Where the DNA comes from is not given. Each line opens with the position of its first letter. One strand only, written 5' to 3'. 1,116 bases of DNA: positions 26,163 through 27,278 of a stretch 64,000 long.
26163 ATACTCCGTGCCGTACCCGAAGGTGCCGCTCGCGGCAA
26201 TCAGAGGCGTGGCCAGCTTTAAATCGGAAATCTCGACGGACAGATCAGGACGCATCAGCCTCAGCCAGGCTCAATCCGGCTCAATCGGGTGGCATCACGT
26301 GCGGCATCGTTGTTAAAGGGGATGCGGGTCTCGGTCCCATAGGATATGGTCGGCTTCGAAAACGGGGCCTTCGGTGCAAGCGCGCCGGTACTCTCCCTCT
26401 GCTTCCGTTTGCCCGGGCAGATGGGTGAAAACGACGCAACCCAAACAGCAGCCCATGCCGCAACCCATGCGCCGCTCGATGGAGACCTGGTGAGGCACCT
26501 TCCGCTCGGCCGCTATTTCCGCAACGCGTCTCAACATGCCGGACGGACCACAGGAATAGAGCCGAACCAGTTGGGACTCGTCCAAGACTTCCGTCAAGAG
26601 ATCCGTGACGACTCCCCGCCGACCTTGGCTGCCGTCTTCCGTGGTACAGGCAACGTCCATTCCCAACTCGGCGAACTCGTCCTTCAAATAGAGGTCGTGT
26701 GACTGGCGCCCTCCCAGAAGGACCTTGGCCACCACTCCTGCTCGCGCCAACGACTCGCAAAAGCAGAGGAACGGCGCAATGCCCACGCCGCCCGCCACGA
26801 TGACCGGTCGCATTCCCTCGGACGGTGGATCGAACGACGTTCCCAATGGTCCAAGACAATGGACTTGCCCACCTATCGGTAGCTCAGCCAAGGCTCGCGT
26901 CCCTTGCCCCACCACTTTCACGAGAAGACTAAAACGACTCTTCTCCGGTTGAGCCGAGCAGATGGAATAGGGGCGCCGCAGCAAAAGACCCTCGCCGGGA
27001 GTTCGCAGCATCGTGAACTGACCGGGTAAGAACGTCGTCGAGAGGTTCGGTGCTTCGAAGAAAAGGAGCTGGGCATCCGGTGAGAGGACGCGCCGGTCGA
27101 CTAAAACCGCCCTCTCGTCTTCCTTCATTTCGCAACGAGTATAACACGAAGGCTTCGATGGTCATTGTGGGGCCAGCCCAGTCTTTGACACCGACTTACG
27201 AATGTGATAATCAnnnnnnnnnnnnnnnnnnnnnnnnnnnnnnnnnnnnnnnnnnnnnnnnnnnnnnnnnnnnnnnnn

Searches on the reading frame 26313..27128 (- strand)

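Call 3: search_protein_families(library=pfam, proteins=[window:26313-27128:-], max_evalue=1)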
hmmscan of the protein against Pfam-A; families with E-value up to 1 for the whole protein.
window:26313-27128:- (271 aa): 5 families
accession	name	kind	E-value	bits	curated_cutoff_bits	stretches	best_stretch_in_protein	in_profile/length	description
PF10418.14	DHODB_Fe-S_bind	-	3.1e-13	49.6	23.9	1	218-262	1-40/41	Iron-sulfur cluster binding domain of dihydroorotate dehydrogenase B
PF00970.30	FAD_binding_6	-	4e-12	46.8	21.1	1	7-97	2-96/99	Oxidoreductase FAD-binding domain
PF00175.26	NAD_binding_1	-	1.3e-10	42.3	22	1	111-203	2-108/109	Oxidoreductase NAD-binding domain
PF08030.17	NAD_binding_6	-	0.016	15.7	22.2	0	178-206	125-155/156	Ferric reductase NAD binding domain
PF22290.1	DmmA-like_N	-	0.039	14.8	33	1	98-214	11-122/124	Dimethylamine monooxygenase subunit DmmA-like, N-terminal domain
